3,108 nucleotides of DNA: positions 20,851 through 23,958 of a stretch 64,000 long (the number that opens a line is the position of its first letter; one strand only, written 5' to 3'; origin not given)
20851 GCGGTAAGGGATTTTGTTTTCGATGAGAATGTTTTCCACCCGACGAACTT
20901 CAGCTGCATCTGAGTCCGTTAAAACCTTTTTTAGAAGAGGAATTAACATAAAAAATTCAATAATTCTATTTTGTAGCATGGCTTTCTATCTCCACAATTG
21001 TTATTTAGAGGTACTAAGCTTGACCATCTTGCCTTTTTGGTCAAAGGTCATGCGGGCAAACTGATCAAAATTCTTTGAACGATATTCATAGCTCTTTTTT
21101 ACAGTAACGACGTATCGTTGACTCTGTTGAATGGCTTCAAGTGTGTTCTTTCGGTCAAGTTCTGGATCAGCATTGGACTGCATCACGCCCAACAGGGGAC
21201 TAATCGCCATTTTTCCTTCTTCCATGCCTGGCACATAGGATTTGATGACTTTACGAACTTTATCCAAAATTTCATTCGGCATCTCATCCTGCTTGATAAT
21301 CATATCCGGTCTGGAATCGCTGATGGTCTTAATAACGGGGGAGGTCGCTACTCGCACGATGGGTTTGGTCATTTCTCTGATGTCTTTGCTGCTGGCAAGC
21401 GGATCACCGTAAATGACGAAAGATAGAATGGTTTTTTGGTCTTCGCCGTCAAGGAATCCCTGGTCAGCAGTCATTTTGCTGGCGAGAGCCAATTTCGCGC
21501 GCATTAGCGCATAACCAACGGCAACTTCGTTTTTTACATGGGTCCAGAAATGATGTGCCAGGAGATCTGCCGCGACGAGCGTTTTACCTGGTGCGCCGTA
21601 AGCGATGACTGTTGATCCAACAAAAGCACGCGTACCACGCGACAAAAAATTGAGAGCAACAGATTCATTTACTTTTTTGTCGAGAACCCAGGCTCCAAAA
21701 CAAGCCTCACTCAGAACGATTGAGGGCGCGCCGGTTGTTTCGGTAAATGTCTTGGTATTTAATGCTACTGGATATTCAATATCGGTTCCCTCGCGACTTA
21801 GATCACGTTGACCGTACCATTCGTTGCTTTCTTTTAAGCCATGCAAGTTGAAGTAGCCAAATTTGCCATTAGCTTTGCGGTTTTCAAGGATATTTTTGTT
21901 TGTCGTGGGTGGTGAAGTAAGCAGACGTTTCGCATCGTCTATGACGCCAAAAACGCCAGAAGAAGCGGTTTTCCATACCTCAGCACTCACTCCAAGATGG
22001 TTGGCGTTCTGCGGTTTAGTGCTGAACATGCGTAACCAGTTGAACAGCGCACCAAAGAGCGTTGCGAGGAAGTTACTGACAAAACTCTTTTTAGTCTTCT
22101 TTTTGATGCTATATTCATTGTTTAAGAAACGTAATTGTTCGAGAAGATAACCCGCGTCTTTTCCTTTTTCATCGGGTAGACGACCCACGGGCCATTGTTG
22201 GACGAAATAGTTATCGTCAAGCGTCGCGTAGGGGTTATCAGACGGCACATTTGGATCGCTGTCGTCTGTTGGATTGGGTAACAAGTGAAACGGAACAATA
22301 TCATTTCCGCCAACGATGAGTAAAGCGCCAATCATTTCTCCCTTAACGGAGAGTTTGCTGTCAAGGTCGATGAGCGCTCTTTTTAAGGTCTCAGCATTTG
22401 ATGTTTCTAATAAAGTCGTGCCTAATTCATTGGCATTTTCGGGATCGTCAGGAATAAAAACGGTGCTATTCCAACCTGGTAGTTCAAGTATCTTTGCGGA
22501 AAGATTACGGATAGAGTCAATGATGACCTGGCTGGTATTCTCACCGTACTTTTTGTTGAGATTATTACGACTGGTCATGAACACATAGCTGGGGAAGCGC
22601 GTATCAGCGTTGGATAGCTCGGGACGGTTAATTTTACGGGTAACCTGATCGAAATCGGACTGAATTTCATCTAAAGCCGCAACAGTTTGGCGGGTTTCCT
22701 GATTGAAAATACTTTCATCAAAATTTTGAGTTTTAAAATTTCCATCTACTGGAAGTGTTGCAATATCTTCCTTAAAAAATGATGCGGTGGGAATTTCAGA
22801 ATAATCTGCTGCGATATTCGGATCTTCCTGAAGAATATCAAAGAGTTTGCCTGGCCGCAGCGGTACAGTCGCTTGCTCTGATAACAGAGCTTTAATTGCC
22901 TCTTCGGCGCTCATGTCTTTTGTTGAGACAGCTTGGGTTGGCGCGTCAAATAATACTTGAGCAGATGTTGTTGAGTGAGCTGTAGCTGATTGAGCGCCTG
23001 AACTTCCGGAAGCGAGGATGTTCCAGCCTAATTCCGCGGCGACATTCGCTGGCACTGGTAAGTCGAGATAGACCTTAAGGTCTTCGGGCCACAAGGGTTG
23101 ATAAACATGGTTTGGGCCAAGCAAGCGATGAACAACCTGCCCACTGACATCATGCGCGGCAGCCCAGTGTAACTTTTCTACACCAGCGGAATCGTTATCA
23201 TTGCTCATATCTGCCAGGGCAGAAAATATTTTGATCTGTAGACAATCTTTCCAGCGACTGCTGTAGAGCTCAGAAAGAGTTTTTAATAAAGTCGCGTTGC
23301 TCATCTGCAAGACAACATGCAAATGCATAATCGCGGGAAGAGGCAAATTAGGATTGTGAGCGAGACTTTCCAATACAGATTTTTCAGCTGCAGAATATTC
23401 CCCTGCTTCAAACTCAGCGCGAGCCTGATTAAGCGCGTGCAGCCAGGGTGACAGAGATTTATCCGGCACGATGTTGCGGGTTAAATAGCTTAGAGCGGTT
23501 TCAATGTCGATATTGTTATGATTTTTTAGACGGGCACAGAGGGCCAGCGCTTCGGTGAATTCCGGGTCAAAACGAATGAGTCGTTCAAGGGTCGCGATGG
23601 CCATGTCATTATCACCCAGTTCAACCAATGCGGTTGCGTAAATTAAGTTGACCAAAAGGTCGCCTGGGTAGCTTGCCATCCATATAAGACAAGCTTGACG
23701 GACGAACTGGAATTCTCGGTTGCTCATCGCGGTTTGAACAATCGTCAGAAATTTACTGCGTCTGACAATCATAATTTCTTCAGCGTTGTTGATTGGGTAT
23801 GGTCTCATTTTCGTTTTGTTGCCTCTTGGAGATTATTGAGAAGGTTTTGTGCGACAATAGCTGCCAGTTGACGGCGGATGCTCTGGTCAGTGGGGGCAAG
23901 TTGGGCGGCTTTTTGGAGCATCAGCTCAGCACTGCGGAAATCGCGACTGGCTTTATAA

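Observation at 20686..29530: Sigma-54-gated operon: small membrane protein, ~1775-aa all-TPR protein, TPR-tethered clan-CD protease, small protein (candidate undescribed system)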

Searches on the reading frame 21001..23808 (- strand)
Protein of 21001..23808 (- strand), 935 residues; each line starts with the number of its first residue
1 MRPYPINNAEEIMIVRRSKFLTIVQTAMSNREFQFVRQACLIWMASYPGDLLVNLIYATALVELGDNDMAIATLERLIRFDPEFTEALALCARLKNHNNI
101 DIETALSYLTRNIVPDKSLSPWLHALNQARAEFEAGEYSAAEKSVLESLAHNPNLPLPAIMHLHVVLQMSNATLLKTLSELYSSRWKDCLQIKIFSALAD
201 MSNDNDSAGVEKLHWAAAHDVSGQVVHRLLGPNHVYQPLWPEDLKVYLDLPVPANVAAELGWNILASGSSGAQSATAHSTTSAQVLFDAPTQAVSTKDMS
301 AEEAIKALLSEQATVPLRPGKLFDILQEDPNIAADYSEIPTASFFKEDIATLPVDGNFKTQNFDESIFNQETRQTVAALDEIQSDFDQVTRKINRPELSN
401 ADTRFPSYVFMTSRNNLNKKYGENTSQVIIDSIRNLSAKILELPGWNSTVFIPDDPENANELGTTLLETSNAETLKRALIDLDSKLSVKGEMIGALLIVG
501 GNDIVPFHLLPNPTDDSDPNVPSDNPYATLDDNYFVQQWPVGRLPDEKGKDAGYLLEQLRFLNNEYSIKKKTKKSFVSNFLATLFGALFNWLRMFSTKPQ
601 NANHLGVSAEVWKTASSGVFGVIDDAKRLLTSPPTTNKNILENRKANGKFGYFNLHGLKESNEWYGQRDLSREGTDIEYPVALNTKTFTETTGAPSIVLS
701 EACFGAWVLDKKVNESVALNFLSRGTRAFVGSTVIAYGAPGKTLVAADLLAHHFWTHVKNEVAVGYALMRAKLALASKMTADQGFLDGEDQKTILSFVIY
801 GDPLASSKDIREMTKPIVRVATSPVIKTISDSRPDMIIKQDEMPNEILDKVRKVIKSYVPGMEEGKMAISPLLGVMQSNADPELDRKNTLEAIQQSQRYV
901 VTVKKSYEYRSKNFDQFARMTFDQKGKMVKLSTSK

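Call 4: search_protein_families(library=pfam, proteins=[window:21001-23808:-], max_evalue=0.01)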
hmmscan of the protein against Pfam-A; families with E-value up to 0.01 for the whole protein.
window:21001-23808:- (935 aa): 4 families
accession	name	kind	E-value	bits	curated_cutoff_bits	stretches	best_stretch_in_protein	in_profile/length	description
PF14559.12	TPR_19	-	4.3e-06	27.4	25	1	45-94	19-68/68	Tetratricopeptide repeat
PF13428.12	TPR_14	-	8.4e-06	26.4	23.5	1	55-94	5-44/44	Tetratricopeptide repeat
PF13432.12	TPR_16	-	0.00038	21.3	32.7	0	58-93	4-42/65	Tetratricopeptide repeat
PF07719.23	TPR_2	-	0.0016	18.9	27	0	127-154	6-33/34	Tetratricopeptide repeat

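Call 5: search_protein_families(library=ncbifam, proteins=[window:21001-23808:-], max_evalue=0.01)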
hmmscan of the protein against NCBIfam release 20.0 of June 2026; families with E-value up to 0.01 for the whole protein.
window:21001-23808:- (935 aa): 0 families

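Call 6: find_homologous_proteins(query=window:21001-23808:-)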
Query window:21001-23808:- (935 aa): 154 proteins with E <= 0.001 among 8000 candidates; the best 120 are listed.
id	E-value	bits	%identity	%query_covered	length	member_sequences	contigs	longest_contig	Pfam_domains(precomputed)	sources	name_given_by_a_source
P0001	0.0e+0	2090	99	100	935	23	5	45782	PF13428.13,PF01364.25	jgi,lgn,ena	jgi:hypothetical protein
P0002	0.0e+0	1893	90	100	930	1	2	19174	PF13428.13,PF01364.25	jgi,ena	-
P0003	0.0e+0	1766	82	100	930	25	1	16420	PF01364.25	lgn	-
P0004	0.0e+0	1729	81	100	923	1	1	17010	PF01364.25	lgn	-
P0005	0.0e+0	1716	81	100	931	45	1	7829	PF13428.13,PF01364.25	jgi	-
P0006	0.0e+0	1693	80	100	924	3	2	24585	PF01364.25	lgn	-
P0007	0.0e+0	1681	79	100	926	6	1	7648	PF13428.13,PF01364.25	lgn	-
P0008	0.0e+0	1589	74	100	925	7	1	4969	PF01364.25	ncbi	-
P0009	0.0e+0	1173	56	100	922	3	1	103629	PF01364.25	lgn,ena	-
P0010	0.0e+0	1166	56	100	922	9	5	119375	PF01364.25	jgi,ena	-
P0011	0.0e+0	1165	55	100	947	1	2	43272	PF01364.25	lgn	-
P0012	0.0e+0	1164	56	100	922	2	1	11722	PF01364.25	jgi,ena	jgi:tetratricopeptide (TPR) repeat protein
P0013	0.0e+0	1162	56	100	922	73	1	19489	PF01364.25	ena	-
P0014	0.0e+0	1161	55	100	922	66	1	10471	PF01364.25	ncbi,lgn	-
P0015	0.0e+0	1161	56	100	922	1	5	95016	PF01364.25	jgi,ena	-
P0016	0.0e+0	1159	56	100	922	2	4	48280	PF01364.25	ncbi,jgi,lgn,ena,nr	ncbi:MAG TPA: hypothetical protein PLH64_06150 [Anaerolineaceae bacterium]|nr:hypothetical protein [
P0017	0.0e+0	1159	56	100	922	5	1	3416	PF01364.25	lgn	-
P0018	0.0e+0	1157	56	100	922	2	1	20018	PF01364.25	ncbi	-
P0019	0.0e+0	1156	55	100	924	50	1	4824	PF01364.25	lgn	-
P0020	0.0e+0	1155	56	100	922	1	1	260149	PF01364.25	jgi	-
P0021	0.0e+0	1155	55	100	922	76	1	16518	PF01364.25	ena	-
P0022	0.0e+0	1154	55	100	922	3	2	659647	PF01364.25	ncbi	-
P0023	0.0e+0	1152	55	100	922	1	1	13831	PF01364.25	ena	-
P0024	0.0e+0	1151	55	100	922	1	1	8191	PF01364.25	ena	-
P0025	0.0e+0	1151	55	100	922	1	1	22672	PF01364.25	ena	-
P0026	0.0e+0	1142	55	100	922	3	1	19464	PF01364.25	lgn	-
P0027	0.0e+0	1135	55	100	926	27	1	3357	PF01364.25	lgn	-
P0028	0.0e+0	1134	55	100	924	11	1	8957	PF01364.25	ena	-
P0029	0.0e+0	1124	54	100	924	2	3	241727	PF01364.25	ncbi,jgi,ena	jgi:hypothetical protein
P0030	0.0e+0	1124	56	100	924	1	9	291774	PF01364.25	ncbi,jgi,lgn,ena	ncbi:MAG: hypothetical protein AAGU15_04375 [Anaerolineaceae bacterium]|jgi:tetratricopeptide (TPR) 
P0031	0.0e+0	1124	54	100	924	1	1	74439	PF01364.25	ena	-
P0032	0.0e+0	1124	54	100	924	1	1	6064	PF01364.25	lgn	-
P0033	0.0e+0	1123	55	100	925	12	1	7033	PF01364.25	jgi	-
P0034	0.0e+0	1122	55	100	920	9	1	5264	PF01364.25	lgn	-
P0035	0.0e+0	1122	54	100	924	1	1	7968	PF01364.25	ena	-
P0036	0.0e+0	1120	54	100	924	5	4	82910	PF01364.25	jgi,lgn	-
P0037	0.0e+0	1119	55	100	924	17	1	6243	PF01364.25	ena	-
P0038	0.0e+0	1118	54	100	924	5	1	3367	PF01364.25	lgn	-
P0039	0.0e+0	1117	55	100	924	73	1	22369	PF01364.25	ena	-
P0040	0.0e+0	1115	54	100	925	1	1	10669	PF01364.25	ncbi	-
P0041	0.0e+0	1115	54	100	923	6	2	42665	PF01364.25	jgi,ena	-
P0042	0.0e+0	1114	54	100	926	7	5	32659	PF01364.25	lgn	-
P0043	0.0e+0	1108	54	100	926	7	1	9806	PF01364.25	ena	-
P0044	0.0e+0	1108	54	100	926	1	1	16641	PF01364.25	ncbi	-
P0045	0.0e+0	1106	54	100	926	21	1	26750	PF01364.25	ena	-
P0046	0.0e+0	1103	53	100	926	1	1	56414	PF01364.25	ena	-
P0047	0.0e+0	1099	54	100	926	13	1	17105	PF01364.25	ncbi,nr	ncbi:MAG: hypothetical protein GX797_03765 [Chloroflexi bacterium]|nr:hypothetical protein [Chlorofl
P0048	0.0e+0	1098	53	100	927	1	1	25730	PF01364.25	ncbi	ncbi:MAG: hypothetical protein WBI14_06750 [Anaerolineaceae bacterium]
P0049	0.0e+0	1096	54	100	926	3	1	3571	PF01364.25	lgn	-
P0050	0.0e+0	1090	53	100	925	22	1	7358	PF01364.25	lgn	-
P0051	0.0e+0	1086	53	100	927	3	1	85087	PF01364.25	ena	-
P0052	0.0e+0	1082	53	100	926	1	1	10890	PF01364.25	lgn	-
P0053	0.0e+0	1080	53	100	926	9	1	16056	PF01364.25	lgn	-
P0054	0.0e+0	1077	53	100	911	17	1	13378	PF01364.25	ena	-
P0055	0.0e+0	1073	52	100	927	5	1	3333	PF01364.25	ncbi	-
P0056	0.0e+0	1061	52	100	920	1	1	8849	PF01364.25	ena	-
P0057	0.0e+0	1057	53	100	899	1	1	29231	PF01364.25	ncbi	ncbi:MAG: hypothetical protein WA110_00315 [Anaerolineaceae bacterium]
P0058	0.0e+0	1057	53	100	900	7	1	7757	PF01364.25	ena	-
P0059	0.0e+0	1054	52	100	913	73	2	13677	PF01364.25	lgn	-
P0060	0.0e+0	1047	52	100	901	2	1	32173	PF01364.25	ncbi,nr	ncbi:MAG: C25 family cysteine peptidase [Anaerolineales bacterium]|nr:C25 family cysteine peptidase 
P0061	0.0e+0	1046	51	100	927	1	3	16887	PF01364.25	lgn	-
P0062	0.0e+0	1045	52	100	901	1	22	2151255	PF01364.25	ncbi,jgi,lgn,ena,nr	ncbi:MAG TPA: C25 family cysteine peptidase [Anaerolineaceae bacterium]|nr:C25 family cysteine pepti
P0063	0.0e+0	1045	52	100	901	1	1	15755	PF01364.25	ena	-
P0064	0.0e+0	1045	52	100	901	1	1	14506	PF01364.25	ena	-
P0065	0.0e+0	1044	52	100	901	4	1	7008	PF01364.25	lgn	-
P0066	0.0e+0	1044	52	100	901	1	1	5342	PF01364.25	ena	-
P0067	0.0e+0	1044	52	100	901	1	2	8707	PF01364.25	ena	-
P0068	0.0e+0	1042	52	100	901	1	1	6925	PF01364.25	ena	-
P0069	0.0e+0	1042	52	100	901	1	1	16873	PF01364.25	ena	-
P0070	0.0e+0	1041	52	100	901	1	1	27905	PF01364.25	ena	-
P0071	0.0e+0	1041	52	100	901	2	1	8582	PF01364.25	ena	-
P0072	0.0e+0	1040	53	100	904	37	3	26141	PF01364.25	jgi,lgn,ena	-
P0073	0.0e+0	1040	52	100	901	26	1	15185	PF01364.25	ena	-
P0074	0.0e+0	1034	52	100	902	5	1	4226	PF01364.25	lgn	-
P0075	0.0e+0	1028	52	100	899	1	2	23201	PF01364.25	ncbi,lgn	ncbi:MAG: hypothetical protein AAGU04_05360 [Anaerolineaceae bacterium]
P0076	0.0e+0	1026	52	100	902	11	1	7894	PF01364.25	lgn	-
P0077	0.0e+0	1024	51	100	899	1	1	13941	PF13432.13,PF01364.25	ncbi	-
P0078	0.0e+0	1023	51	100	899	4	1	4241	PF01364.25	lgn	-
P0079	0.0e+0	1023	50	100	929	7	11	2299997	PF01364.25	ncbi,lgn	-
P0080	0.0e+0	1022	51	100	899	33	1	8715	PF01364.25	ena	-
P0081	1.4e-296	1005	53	97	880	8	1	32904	PF01364.25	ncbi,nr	ncbi:MAG: hypothetical protein KBB13_04055, partial [Anaerolineaceae bacterium]|nr:hypothetical prot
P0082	3.3e-293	993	50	99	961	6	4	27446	PF01364.25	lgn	-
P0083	7.2e-287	972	49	100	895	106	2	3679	PF01364.25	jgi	-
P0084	1.9e-274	931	47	99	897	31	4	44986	PF01364.25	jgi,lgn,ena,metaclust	metaclust:\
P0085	2.3e-274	931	48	99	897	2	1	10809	PF01364.25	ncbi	-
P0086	1.2e-272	925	48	99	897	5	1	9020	PF01364.25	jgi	jgi:hypothetical protein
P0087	5.2e-271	920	48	98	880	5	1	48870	PF01364.25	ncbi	-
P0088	9.8e-271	919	47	99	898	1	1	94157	PF01364.25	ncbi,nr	ncbi:MAG: hypothetical protein VB108_05190 [Anaerolineaceae bacterium]|nr:hypothetical protein [Anae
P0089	2.3e-259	881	45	99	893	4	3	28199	PF01364.25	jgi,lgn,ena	-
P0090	2.0e-258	878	46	99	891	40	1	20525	PF01364.25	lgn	-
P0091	2.6e-257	875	45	99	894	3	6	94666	PF01364.25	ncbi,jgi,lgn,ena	-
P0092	3.1e-257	874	45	100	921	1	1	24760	PF01364.25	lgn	-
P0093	2.8e-256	871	45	99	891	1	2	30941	PF01364.25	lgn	-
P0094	1.9e-252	859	45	99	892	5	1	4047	PF01364.25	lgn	-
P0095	6.5e-249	847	43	99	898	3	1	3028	PF01364.25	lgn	-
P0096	6.1e-246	837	43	99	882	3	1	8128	PF01364.25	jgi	-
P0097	9.3e-246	836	44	99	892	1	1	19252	PF01364.25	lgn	-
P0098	6.1e-238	811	49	84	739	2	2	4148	PF01364.25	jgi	-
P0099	8.1e-234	797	42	99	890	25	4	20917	PF01364.25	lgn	-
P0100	2.2e-233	795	54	73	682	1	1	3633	PF01364.25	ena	-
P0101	1.6e-229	783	42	99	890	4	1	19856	PF01364.25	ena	-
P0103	7.6e-216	737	41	98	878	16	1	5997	PF01364.25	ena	-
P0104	5.2e-214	731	40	99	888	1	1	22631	PF01364.25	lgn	-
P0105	1.6e-207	710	40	99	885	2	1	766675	PF01364.25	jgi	jgi:hypothetical protein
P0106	9.3e-207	707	40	99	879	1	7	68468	PF01364.25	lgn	-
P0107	1.4e-204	700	40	98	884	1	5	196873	PF01364.25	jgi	jgi:tetratricopeptide (TPR) repeat protein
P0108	2.5e-203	696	44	57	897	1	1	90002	PF01364.25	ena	-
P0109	3.5e-203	696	39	98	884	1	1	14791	PF14559.13,PF13428.13,PF01364.25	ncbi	-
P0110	7.1e-203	695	40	98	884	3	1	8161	PF01364.25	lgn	-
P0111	2.0e-202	693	39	99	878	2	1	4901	PF01364.25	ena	-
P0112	2.2e-202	693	38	99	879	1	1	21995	PF01364.25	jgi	jgi:hypothetical protein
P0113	5.1e-200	685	38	99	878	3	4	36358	PF01364.25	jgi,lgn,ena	-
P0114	1.1e-199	684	39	98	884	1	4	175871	PF01364.25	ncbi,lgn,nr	ncbi:hypothetical protein KQH56_03685 [bacterium]|nr:hypothetical protein [bacterium]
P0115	4.2e-199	682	38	98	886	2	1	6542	PF01364.25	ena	-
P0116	1.0e-198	681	39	98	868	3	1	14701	PF01364.25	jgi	jgi:hypothetical protein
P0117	4.0e-173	596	36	99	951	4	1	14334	PF14559.13,PF01364.25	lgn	-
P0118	4.8e-173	596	36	99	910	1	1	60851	PF13428.13,PF01364.25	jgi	jgi:hypothetical protein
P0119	5.4e-171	589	34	98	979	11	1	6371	PF01364.25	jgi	-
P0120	6.9e-171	589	36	98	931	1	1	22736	PF14559.13,PF01364.25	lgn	-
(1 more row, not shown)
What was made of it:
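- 21001..23808 (-): TPR-linker-C25 cysteine protease (935 aa). Homologues are 34-99% identical, and NCBI names some of them 'C25 family cysteine peptidase' (call 6).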

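Call 7: search_solved_structures(query=window:21001-23808:-, max_evalue=10)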
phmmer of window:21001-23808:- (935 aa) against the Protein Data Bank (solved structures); distinct sequences matched with E-value up to 10: 1.
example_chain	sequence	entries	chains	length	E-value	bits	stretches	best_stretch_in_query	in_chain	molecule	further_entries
9kqp_a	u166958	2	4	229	1.7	10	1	213-273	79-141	Chlorophyll a-b binding protein, chloroplastic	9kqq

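Call 10: search_protein_families(library=pfam, proteins=[P0062, P0105, P0119], max_evalue=10)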
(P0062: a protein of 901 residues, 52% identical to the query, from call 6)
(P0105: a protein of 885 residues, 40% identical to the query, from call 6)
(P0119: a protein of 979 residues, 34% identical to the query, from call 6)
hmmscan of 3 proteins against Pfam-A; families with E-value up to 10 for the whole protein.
P0062 (901 aa): 7 families
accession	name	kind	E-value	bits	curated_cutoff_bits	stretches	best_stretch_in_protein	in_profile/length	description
PF07719.23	TPR_2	-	0.0034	17.8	27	1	55-83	5-33/34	Tetratricopeptide repeat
PF13428.12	TPR_14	-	0.049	14.8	23.5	1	55-93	5-43/44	Tetratricopeptide repeat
PF25060.1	ARM_TT21_2nd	-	0.052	13.4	27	1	46-94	217-265/270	Tetratricopeptide repeat protein 21 second ARM domain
PF13174.12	TPR_6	-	0.19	12.9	26.3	1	55-83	4-32/33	Tetratricopeptide repeat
PF14559.12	TPR_19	-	0.33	11.8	25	1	45-94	19-68/68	Tetratricopeptide repeat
PF13371.12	TPR_9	-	0.56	10.7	35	1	27-92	5-70/73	Tetratricopeptide repeat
PF13432.12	TPR_16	-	1.4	9.9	32.7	1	129-163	2-33/65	Tetratricopeptide repeat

P0105 (885 aa): 3 families
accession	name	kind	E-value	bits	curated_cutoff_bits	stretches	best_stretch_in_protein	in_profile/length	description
PF13428.12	TPR_14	-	0.13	13.5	23.5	0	128-160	6-38/44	Tetratricopeptide repeat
PF13174.12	TPR_6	-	0.25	12.5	26.3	1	54-81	4-31/33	Tetratricopeptide repeat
PF07721.20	TPR_4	-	0.36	12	27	0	125-145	3-23/26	Tetratricopeptide repeat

P0119 (979 aa): 7 families
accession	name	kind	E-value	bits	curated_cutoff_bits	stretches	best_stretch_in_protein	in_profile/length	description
PF01364.23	Peptidase_C25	-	2.8e-20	73.3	23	1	478-851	9-371/374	Peptidase family C25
PF14559.12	TPR_19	-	0.0011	19.7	25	1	44-83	18-57/68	Tetratricopeptide repeat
PF14561.12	TPR_20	-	0.0089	16.8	25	1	193-229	20-56/90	Tetratricopeptide repeat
PF13428.12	TPR_14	-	0.013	16.6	23.5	1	52-91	2-41/44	Tetratricopeptide repeat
PF20308.4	TPR-S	-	0.015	16.3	27.6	1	34-98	3-64/102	Tetratricopeptide Repeats-Sensor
PF24088.1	DUF7373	-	0.16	12.2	27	1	890-977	36-120/193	Domain of unknown function (DUF7373) N-terminal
PF02169.21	LPP20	-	0.26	12.2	25.9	1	855-911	21-79/97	LPP20 lipoprotein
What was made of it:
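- On Peptidase family C25 / clan CD: Orthologue P0119: 73 bits over profile positions 9-371 (call 10).
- Closest known: Gingipains and peptidase family C25. Same: The catalytic domain matches Pfam PF01364 above its cutoff (call 10).
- Orthologue P0119: E 2.8e-20 over the whole Pfam profile (call 10).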

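Call 12: find_encoding_contigs(protein=P0062, flank=10000, max_places=3)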
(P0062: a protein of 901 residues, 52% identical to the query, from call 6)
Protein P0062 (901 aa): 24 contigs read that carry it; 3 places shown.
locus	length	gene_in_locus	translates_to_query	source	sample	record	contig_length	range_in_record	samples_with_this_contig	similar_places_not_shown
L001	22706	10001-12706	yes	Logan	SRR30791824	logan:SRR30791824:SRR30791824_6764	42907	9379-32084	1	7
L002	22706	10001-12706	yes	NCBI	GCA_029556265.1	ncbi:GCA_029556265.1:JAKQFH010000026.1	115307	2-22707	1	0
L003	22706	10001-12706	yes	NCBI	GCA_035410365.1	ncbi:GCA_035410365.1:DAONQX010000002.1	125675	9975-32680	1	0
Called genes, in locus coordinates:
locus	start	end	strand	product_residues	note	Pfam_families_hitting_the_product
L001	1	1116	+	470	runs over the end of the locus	PF00309:Sigma54_AID (faint), PF04963:Sigma54_CBD, PF04552:Sigma54_DBD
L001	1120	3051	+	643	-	PF00989:PAS (weak), PF13426:PAS_9, PF00512:HisKA (weak), PF02518:HATPase_c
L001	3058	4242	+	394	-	PF00072:Response_reg, PF00158:Sigma54_activat, PF14532:Sigma54_activ_2, PF00004:AAA (weak), PF07728:AAA_5, PF25601:AAA_lid_14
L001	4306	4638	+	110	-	-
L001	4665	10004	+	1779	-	PF13432:TPR_16 (faint), PF07719:TPR_2 (faint), PF09295:ChAPs (faint), PF14559:TPR_19 (weak), PF14559:TPR_19 (weak), PF23914:TPR_CcmH_CycH (weak), PF14559:TPR_19 (weak), PF13428:TPR_14 (weak), +18 more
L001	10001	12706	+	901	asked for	PF01364:Peptidase_C25 (faint)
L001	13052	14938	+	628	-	PF02730:AFOR_N, PF01314:AFOR_C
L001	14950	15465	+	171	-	PF12838:Fer4_7 (faint), PF13187:Fer4_9 (faint), PF13237:Fer4_10 (weak), PF13247:Fer4_11, PF00037:Fer4 (weak)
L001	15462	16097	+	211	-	PF07992:Pyr_redox_2 (weak), PF00890:FAD_binding_2 (weak), PF01134:GIDA (faint), PF01266:DAO (weak), PF12831:FAD_oxidored, PF13450:NAD_binding_8 (weak)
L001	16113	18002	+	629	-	PF00037:Fer4 (weak), PF13187:Fer4_9, PF13237:Fer4_10 (weak), PF12838:Fer4_7 (weak), PF14697:Fer4_21 (weak), PF12838:Fer4_7 (weak), PF25160:LdpA_Fe-S-bd, PF02662:FlpD, +9 more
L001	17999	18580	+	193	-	PF13183:Fer4_8, PF13187:Fer4_9 (weak), PF13534:Fer4_17 (weak), PF12838:Fer4_7, PF13484:Fer4_16 (weak), PF00037:Fer4, PF12837:Fer4_6 (weak), PF12838:Fer4_7, +4 more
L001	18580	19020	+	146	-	PF02662:FlpD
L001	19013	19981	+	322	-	PF12797:Fer4_2 (faint), PF13187:Fer4_9 (faint), PF00037:Fer4 (faint), PF13183:Fer4_8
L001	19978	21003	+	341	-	PF12838:Fer4_7 (faint), PF13484:Fer4_16 (faint), PF13746:Fer4_18 (faint), PF17179:Fer4_22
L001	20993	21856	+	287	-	PF00175:NAD_binding_1, PF10418:DHODB_Fe-S_bind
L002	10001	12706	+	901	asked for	PF01364:Peptidase_C25 (faint)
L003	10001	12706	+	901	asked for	PF01364:Peptidase_C25 (faint)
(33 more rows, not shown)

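Call 13: find_encoding_contigs(protein=P0105, flank=10000, max_places=2)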
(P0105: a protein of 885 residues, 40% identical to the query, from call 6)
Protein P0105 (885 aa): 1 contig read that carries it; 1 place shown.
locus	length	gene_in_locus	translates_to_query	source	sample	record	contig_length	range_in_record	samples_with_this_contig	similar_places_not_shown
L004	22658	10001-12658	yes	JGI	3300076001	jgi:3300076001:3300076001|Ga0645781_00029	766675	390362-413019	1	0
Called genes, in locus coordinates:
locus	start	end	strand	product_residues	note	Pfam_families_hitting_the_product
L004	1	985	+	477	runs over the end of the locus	PF04963:Sigma54_CBD, PF04552:Sigma54_DBD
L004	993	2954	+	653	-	PF13188:PAS_8 (faint), PF00989:PAS, PF13426:PAS_9, PF00512:HisKA, PF02518:HATPase_c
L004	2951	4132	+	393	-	PF00004:AAA (faint), PF00072:Response_reg, PF00158:Sigma54_activat, PF01078:Mg_chelatase (faint), PF14532:Sigma54_activ_2, PF07724:AAA_2 (weak), PF07728:AAA_5, PF25601:AAA_lid_14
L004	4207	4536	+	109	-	-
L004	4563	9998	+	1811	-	PF14559:TPR_19, PF23914:TPR_CcmH_CycH (weak), PF13429:TPR_15 (weak), PF23914:TPR_CcmH_CycH, PF02259:FAT (weak), PF25058:ARM_TT21 (weak), PF13414:TPR_11 (weak), PF14559:TPR_19 (weak), +18 more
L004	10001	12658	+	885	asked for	PF01364:Peptidase_C25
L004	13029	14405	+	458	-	PF09819:ABC_cobalt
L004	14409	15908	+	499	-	PF03193:RsgA_GTPase (faint), PF13191:AAA_16 (faint), PF13481:AAA_25 (faint), PF00005:ABC_tran, PF02463:SMC_N (faint), PF05729:NACHT (faint), PF13304:AAA_21 (weak), PF00005:ABC_tran, +9 more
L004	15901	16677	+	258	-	PF02361:CbiQ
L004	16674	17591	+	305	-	-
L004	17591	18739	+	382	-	PF01676:Metalloenzyme, PF00884:Sulfatase (faint), PF01663:Phosphodiest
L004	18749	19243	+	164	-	PF00174:Oxidored_molyb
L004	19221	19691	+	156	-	-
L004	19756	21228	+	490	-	PF12225:DUF5981, PF02219:MTHFR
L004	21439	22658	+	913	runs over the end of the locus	PF00432:Prenyltrans (faint), PF13249:SQHop_cyclase_N (faint), PF13243:SQHop_cyclase_C, PF28005:SCO2322 (weak)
